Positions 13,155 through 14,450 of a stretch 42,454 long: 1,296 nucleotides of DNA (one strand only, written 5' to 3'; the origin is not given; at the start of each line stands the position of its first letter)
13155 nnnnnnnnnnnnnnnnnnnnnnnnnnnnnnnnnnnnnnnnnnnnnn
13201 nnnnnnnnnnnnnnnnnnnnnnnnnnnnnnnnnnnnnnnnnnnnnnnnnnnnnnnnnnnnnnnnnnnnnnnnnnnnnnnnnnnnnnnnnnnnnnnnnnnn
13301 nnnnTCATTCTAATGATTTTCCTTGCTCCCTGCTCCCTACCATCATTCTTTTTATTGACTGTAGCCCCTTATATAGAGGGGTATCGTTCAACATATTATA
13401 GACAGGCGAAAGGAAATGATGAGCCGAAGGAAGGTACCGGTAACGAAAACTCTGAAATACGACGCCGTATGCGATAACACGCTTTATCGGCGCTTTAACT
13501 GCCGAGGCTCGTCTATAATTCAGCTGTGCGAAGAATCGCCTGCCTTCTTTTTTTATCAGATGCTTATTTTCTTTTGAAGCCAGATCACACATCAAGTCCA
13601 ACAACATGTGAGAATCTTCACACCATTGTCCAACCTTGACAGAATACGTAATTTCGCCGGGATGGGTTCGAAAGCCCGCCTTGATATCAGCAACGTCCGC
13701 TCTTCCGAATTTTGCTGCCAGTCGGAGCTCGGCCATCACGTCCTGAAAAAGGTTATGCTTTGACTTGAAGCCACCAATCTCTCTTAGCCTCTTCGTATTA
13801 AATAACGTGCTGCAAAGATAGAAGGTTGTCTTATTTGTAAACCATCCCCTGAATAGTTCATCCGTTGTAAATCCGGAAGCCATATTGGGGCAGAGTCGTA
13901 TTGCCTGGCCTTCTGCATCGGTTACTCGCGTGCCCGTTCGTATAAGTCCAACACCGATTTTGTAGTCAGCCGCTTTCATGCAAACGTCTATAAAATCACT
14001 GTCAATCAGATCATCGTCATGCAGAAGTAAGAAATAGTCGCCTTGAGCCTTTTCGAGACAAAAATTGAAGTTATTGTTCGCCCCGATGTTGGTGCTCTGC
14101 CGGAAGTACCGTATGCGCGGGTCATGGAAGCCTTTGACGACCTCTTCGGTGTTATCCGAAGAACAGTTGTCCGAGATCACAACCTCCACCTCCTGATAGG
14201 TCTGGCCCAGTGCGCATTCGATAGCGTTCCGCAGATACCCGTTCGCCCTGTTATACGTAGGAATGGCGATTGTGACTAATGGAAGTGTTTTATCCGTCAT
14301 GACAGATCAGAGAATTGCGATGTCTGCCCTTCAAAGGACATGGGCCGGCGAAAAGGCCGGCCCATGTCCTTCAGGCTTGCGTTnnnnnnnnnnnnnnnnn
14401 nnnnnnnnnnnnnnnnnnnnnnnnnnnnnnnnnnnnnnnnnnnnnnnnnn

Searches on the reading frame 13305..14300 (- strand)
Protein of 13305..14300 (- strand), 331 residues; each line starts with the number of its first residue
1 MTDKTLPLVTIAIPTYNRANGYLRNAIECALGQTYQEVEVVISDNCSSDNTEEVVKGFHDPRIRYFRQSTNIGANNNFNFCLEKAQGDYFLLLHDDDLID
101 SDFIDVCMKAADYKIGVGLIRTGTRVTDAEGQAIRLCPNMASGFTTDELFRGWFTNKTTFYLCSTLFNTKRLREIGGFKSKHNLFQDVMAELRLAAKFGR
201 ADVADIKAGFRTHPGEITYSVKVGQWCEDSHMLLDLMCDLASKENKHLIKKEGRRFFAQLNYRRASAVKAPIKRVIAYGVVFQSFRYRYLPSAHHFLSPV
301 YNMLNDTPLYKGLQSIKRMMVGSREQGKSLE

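Call 39: search_protein_families(library=ncbifam, proteins=[window:13305-14300:-], max_evalue=0.00001)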
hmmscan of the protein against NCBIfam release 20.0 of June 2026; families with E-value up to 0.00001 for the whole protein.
window:13305-14300:- (331 aa): 15 families
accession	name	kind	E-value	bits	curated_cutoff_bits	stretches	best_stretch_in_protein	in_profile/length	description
NF050050.1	ProtGlycPglI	equivalog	1.2e-17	64.3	500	1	7-111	2-108/306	GalNAc(5)-diNAcBac-PP-undecaprenol beta-1,3-glucosyltransferase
NF047683.1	TeichurnBiosyTuaG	equivalog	4.7e-16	59.2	400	1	5-107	4-107/252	teichuronic acid biosynthesis protein TuaG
NF007453.0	PRK10018.1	equivalog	3.9e-14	53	382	1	5-105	4-105/280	colanic acid biosynthesis glycosyltransferase WcaA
TIGR04017.1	WcaA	equivalog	4.2e-14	52.8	495.75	1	6-104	4-103/279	colanic acid biosynthesis glycosyltransferase WcaA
NF041875.1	EPS_EpsD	equivalog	3.2e-13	49.8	370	1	10-197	2-192/325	exopolysaccharide biosynthesis glycosyltransferase EpsD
TIGR03937.1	PgaC_IcaA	equivalog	6.5e-13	48.4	422.3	1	4-123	42-162/407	poly-beta-1,6-N-acetyl-D-glucosamine synthase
NF053739.1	GlytfEpsEBac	equivalog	9.2e-11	41.2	450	1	7-132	1-128/265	glycosyltransferase EpsE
NF007482.0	PRK10073.1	equivalog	1.2e-10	41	423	1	6-111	5-110/334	glycosyltransferase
NF038299.1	EPS_HpsN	equivalog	3.7e-09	36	425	1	7-120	1-115/317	hormogonium polysaccharide biosynthesis glycosyltransferase HpsN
NF038302.1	EPS_HpsE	equivalog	3.8e-09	36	300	1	9-109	3-109/307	hormogonium polysaccharide biosynthesis glycosyltransferase HpsE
TIGR04440.1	glyco_TIGR04440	domain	1.2e-08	34.9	70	1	9-109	2-104/215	TIGR00180 family glycosyltransferase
TIGR04283.1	glyco_like_mftF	equivalog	4.3e-08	33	182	1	10-111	2-97/221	TIGR04283 family arsenosugar biosynthesis glycosyltransferase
TIGR03111.1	glyc2_xrt_Gpos1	hypoth_equivalog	3.1e-07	29.6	363.95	1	4-108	46-153/439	TIGR03111 family XrtG-associated glycosyltransferase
NF041394.1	GtaseAglG_Halo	equivalog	3.3e-06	26.6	440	1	21-111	16-107/304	glucosyl-dolichyl phosphate glucuronosyltransferase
TIGR04242.1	nodulat_NodC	equivalog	4.9e-06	25.8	550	1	4-116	45-162/395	chitooligosaccharide synthase NodC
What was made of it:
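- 13305..14300 (-): GT2 glycosyltransferase; homologues recur downstream of the cassette. Call 39.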
